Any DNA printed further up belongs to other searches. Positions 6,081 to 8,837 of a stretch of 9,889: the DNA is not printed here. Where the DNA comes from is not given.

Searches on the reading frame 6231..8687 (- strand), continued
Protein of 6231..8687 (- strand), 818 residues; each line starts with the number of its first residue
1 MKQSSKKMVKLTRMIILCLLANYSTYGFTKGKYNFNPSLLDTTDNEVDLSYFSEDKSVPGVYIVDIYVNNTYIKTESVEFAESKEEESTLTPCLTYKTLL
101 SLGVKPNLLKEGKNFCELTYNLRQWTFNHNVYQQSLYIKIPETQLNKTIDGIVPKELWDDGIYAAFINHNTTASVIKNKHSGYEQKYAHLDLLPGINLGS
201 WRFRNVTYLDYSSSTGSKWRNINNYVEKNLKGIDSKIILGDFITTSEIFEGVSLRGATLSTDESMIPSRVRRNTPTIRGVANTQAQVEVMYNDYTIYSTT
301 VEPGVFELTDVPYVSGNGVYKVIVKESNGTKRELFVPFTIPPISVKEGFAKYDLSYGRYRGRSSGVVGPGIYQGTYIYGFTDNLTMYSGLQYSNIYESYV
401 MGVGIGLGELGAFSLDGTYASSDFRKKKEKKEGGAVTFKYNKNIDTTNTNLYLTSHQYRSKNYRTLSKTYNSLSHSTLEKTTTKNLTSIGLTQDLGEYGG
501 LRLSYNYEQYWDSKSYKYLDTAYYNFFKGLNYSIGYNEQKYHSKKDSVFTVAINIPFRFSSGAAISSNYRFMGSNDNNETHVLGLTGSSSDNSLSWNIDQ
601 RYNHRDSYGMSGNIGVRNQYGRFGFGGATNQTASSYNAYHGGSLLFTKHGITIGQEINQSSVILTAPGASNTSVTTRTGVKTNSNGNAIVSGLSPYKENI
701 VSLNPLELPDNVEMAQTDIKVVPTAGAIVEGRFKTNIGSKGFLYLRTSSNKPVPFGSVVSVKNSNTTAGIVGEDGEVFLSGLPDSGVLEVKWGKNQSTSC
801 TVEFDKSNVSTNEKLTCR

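Call 14: list_cluster_members(proteins=[window:6231-8687:-, P0001, P0002, P0003])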
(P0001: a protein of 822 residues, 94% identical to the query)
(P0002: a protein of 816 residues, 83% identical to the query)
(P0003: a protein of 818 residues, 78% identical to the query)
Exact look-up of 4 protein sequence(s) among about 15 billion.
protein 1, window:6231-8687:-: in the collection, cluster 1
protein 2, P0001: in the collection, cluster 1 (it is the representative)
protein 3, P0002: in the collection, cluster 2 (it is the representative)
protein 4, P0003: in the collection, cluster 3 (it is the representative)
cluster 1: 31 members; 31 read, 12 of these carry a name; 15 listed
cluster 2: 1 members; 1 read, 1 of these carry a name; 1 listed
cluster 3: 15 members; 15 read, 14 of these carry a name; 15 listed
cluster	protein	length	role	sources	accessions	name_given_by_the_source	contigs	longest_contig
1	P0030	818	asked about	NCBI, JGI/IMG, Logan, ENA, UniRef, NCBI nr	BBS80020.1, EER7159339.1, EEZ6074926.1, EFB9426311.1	fimbria/pilus outer membrane usher protein [Escherichia coli] | outer membrane usher protein | fimbria/pilus outer membrane usher protein n=1 Tax=Escherichia coli TaxID=562 ...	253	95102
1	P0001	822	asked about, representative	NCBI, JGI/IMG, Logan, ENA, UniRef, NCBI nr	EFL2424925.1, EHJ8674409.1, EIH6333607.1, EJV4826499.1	TPA: fimbrial biogenesis outer membrane usher protein [Escherichia coli] | outer membrane usher protein | fimbria/pilus outer membrane usher protein n=1 Tax=Escherichia coli TaxID=562 ...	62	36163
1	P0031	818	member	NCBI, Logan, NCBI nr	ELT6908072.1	fimbrial biogenesis outer membrane usher protein [Salmonella enterica]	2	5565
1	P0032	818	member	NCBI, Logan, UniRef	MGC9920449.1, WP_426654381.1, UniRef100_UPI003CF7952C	fimbrial biogenesis outer membrane usher protein [Escherichia coli] | fimbria/pilus outer membrane usher protein n=1 Tax=Escherichia coli TaxID=562 ...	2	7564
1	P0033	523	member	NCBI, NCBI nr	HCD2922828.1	TPA: fimbrial biogenesis outer membrane usher protein, partial [Escherichia coli] | fimbrial biogenesis outer membrane usher protein [Escherichia coli]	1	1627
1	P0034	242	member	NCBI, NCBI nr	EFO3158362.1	fimbrial biogenesis outer membrane usher protein, partial [Escherichia coli] | fimbrial biogenesis outer membrane usher protein [Escherichia coli]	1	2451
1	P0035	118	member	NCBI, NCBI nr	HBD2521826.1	TPA: fimbria/pilus outer membrane usher protein, partial [Escherichia coli] | fimbria/pilus outer membrane usher protein [Escherichia coli]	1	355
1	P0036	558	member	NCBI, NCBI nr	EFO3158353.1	fimbrial biogenesis outer membrane usher protein [Escherichia coli]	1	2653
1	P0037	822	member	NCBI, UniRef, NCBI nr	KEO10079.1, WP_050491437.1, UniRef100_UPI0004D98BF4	fimbria/pilus outer membrane usher protein [Escherichia coli] | fimbria/pilus outer membrane usher protein n=1 Tax=Escherichia coli TaxID=562 ...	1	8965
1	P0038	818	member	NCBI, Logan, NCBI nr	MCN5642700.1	fimbrial biogenesis outer membrane usher protein [Escherichia coli]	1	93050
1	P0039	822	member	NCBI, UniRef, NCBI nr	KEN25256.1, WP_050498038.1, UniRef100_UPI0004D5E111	fimbria/pilus outer membrane usher protein [Escherichia coli] | fimbria/pilus outer membrane usher protein n=1 Tax=Escherichia coli TaxID=562 ...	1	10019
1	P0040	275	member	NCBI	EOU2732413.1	FimD/PapC N-terminal domain-containing protein, partial [Escherichia coli]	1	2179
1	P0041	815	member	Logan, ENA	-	-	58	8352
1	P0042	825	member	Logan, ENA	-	-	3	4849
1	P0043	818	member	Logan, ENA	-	-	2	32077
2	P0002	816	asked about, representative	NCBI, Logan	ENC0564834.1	fimbrial biogenesis outer membrane usher protein [Escherichia coli]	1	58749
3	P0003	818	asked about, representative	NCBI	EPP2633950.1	fimbria/pilus outer membrane usher protein [Escherichia coli]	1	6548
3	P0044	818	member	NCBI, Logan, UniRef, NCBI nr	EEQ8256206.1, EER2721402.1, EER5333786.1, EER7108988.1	fimbria/pilus outer membrane usher protein [Escherichia coli] | fimbria/pilus outer membrane usher protein n=1 Tax=Escherichia coli TaxID=562 ...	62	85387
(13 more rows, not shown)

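Call 16: find_encoding_contigs(protein=P0001, flank=5000, max_places=3)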
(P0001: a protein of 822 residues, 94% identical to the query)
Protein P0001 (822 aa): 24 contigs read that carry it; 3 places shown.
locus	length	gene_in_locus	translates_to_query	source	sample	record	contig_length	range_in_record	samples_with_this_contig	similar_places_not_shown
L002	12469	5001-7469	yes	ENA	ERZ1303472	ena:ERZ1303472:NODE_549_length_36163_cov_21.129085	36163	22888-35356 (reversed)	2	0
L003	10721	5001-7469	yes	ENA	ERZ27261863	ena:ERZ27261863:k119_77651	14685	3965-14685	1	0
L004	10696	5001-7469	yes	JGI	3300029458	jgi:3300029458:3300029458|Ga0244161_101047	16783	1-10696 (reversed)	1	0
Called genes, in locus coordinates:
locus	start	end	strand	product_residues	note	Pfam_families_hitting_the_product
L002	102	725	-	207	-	-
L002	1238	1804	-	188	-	-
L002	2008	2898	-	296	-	PF13276:HTH_21, PF00665:rve, PF13683:rve_3, PF13333:rve_2 (weak)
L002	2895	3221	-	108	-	PF01527:HTH_Tnp_1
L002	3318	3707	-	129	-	PF01527:HTH_Tnp_1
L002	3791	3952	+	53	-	PF01610:DDE_Tnp_ISL3 (weak)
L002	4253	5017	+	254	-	PF00345:PapD_N, PF02753:PapD_C (weak)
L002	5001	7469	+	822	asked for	PF13954:PapC_N, PF00577:Usher, PF13953:PapC_C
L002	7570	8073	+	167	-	PF06443:SEF14_adhesin (weak)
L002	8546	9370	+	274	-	PF00165:HTH_AraC (weak), PF12833:HTH_18, PF00165:HTH_AraC (weak)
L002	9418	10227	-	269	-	PF12833:HTH_18, PF00165:HTH_AraC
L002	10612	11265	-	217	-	PF00665:rve, PF13683:rve_3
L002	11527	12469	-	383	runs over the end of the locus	PF13384:HTH_23 (faint), PF13936:HTH_38, PF00665:rve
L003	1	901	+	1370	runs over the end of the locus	PF02395:Peptidase_S6, PF03797:Autotransporter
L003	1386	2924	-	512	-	PF13007:LZ_Tnp_IS66, PF13005:zf-IS66, PF03050:DDE_Tnp_IS66, PF13817:DDE_Tnp_IS66_C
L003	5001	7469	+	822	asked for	PF13954:PapC_N, PF00577:Usher, PF13953:PapC_C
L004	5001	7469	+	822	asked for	PF13954:PapC_N, PF00577:Usher, PF13953:PapC_C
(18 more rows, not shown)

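Call 17: find_encoding_contigs(protein=P0002, flank=5000, max_places=2)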
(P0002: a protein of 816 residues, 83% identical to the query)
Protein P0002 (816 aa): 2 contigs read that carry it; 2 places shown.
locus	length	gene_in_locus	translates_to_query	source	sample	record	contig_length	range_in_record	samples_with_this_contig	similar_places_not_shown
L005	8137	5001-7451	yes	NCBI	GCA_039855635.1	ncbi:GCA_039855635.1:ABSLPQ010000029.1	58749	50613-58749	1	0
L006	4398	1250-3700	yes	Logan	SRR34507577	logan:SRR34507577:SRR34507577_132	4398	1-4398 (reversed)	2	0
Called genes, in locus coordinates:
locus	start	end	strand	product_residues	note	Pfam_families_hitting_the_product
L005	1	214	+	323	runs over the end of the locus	PF06406:StbA_N, PF21523:ParM_N, PF21522:MreB-like_C (weak)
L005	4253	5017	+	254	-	PF00345:PapD_N, PF02753:PapD_C (faint)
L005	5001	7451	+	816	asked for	PF13954:PapC_N, PF00577:Usher, PF13953:PapC_C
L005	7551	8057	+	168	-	PF06443:SEF14_adhesin (weak)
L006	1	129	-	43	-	?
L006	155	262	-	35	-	-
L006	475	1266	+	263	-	PF00345:PapD_N, PF02753:PapD_C (faint)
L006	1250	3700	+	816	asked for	PF13954:PapC_N, PF00577:Usher, PF13953:PapC_C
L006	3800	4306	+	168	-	PF06443:SEF14_adhesin (weak)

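Call 18: find_encoding_contigs(protein=P0044, flank=5000, max_places=3)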
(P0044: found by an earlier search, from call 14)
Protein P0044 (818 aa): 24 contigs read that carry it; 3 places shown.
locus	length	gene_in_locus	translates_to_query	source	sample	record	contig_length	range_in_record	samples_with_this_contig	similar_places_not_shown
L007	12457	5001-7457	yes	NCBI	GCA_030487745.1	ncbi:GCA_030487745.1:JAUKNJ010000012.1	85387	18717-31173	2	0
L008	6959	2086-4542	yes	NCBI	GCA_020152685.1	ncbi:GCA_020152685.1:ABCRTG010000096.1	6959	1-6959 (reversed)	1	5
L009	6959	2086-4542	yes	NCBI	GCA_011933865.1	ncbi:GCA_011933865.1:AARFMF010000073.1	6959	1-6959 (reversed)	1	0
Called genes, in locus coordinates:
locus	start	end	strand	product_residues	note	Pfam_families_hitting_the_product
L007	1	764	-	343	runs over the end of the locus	PF13384:HTH_23 (weak), PF13518:HTH_28 (faint), PF13551:HTH_29 (weak), PF13565:HTH_32, PF13358:DDE_3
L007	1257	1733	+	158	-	PF21527:Stv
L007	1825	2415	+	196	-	-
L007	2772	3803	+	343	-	PF13384:HTH_23 (weak), PF13518:HTH_28 (faint), PF13551:HTH_29 (weak), PF13565:HTH_32, PF13358:DDE_3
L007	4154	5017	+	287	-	PF00345:PapD_N, PF02753:PapD_C (weak)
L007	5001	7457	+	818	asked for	PF13954:PapC_N, PF00577:Usher, PF13953:PapC_C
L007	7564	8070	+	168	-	-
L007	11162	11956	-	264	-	PF12833:HTH_18, PF00165:HTH_AraC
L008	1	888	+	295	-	PF13565:HTH_32, PF13358:DDE_3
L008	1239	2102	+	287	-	PF00345:PapD_N, PF02753:PapD_C (weak)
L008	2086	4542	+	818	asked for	PF13954:PapC_N, PF00577:Usher, PF13953:PapC_C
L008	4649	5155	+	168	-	-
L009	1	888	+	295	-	PF13565:HTH_32, PF13358:DDE_3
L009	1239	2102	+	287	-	PF00345:PapD_N, PF02753:PapD_C (weak)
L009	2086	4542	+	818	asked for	PF13954:PapC_N, PF00577:Usher, PF13953:PapC_C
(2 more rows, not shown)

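Call 37: find_encoding_contigs(protein=P0005, flank=3000, max_places=1)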
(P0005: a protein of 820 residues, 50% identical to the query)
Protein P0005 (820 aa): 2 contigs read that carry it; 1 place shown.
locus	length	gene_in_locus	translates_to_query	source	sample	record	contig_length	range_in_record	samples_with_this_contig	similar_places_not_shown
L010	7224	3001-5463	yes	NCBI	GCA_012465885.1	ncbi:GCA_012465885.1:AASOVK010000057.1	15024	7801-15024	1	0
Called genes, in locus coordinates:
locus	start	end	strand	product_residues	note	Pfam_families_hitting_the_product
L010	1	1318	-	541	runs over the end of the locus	PF08019:EptA_B_N, PF00884:Sulfatase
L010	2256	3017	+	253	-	PF00345:PapD_N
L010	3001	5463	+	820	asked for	PF13954:PapC_N, PF00577:Usher, PF13953:PapC_C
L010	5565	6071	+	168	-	PF06443:SEF14_adhesin (weak)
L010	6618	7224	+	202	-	?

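Call 38: find_encoding_contigs(protein=P0006, flank=3000, max_places=1)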
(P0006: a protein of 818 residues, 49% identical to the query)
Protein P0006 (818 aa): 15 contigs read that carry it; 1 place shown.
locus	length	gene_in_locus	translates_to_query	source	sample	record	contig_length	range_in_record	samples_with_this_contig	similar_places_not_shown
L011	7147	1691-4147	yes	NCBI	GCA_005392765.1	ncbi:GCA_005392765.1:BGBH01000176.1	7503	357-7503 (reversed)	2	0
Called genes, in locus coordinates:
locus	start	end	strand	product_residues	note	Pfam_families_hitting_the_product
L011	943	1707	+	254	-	PF00345:PapD_N, PF02753:PapD_C (weak)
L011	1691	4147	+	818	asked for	PF13954:PapC_N, PF00577:Usher, PF13953:PapC_C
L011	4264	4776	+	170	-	PF06443:SEF14_adhesin (weak)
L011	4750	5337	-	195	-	-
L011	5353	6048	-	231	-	PF01695:IstB_IS21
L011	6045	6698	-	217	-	PF00665:rve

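Call 39: find_encoding_contigs(protein=P0007, flank=3000, max_places=1)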
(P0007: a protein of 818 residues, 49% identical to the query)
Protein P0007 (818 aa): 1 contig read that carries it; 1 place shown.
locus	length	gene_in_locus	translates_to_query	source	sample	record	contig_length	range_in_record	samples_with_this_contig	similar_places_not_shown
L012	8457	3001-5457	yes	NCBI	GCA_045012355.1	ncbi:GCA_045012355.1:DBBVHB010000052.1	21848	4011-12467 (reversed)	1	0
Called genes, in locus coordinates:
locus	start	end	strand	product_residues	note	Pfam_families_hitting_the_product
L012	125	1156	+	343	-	PF13384:HTH_23, PF13518:HTH_28 (weak), PF13551:HTH_29, PF13565:HTH_32, PF13592:HTH_33 (weak), PF13358:DDE_3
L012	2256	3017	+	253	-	PF00345:PapD_N, PF02753:PapD_C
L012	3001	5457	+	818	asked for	PF13954:PapC_N, PF00577:Usher, PF13953:PapC_C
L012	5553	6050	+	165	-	PF06443:SEF14_adhesin (weak)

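Call 40: find_encoding_contigs(protein=P0004, flank=3000, max_places=1)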
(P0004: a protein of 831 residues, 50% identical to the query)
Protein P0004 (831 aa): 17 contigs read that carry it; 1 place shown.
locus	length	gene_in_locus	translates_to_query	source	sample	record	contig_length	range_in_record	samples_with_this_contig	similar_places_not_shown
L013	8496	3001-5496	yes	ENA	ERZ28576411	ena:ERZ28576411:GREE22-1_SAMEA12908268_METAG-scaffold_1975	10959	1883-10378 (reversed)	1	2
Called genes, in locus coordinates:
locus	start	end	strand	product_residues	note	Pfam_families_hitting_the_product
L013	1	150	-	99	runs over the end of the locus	PF01527:HTH_Tnp_1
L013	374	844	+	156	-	PF01548:DEDD_Tnp_IS110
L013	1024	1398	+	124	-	PF02371:Transposase_20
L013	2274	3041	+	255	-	PF00345:PapD_N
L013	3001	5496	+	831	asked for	PF13954:PapC_N, PF00577:Usher, PF13953:PapC_C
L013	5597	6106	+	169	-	-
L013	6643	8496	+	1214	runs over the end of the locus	PF02395:Peptidase_S6, PF24078:Beta-sol_PIC_HAP1_IgA0_2nd, PF03212:Pertactin, PF03797:Autotransporter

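Call 42: predict_structure(alignment_id=A1)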
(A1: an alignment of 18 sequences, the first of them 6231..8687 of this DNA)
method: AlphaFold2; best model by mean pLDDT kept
length: 818 residues; sequences in the alignment: 18
mean_pLDDT: 78.9   pTM: 0.73
mean pLDDT of the five models: 78.9, 74.9, 74.6, 72.1, 72.0
residues with pLDDT >= 90: 185; 70-90: 461; 50-70: 113; < 50: 59
segments of 3 or more residues with pLDDT < 50: 1-51, 270-273
pLDDT, mean of each block of 10 residues (from residue 1): 40 44 31 36 41 58 80 80 66 85 81 64 72 80 79 87 94 89 88 92 92 87 89 91 81 88 71 60 79 76 69 64 79 71 78 89 63 92 89 92 86 91 82 91 77 89 84 60 85 81 88 87 82 85 81 77 76 78 84 84 75 89 89 88 94 89 92 87 92 90 88 81 93 82 83 78 68 78 83 69 73 71
secondary structure, 60 per line:
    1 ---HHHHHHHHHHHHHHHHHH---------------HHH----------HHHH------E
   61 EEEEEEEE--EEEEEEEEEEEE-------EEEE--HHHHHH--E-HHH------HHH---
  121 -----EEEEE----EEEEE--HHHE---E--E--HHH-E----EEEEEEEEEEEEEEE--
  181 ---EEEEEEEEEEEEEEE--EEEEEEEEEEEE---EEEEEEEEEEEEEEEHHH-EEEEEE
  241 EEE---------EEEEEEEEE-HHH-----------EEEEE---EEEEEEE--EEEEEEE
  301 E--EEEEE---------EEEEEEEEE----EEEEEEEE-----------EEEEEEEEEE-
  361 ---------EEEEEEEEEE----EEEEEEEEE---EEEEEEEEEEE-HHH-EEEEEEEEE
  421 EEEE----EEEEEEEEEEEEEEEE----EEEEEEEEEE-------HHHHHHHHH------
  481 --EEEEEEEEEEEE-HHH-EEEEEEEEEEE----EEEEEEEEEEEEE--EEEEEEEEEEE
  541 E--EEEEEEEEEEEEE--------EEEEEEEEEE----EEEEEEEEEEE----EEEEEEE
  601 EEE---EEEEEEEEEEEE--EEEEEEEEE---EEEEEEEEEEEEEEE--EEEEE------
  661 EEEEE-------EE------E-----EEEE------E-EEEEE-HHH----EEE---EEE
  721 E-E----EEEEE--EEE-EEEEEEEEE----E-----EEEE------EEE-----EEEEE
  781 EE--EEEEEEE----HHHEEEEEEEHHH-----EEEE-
elements in order (helices of 4 or more, strands of 3 or more residues): H4-21 H50-53 E60-68 E71-82 E90-93 H96-101 E126-130 E135-139 E164-178 E184-198 E201-212 E216-230 E235-243 E253-261 E277-281 E285-291 E294-301 E304-308 E318-326 E331-338 E350-359 E370-379 E384-392 E396-406 E412-424 E429-444 E449-458 H466-474 E483-494 E500-510 E515-527 E530-541 E544-556 E565-574 E579-589 E594-603 E607-618 E621-629 E633-647 E650-654 E661-665 E687-690 E699-703 E712-714 E718-721 E728-732 E735-737 E739-747 E758-761 E768-770 E776-782 E785-791 E799-805 E814-817
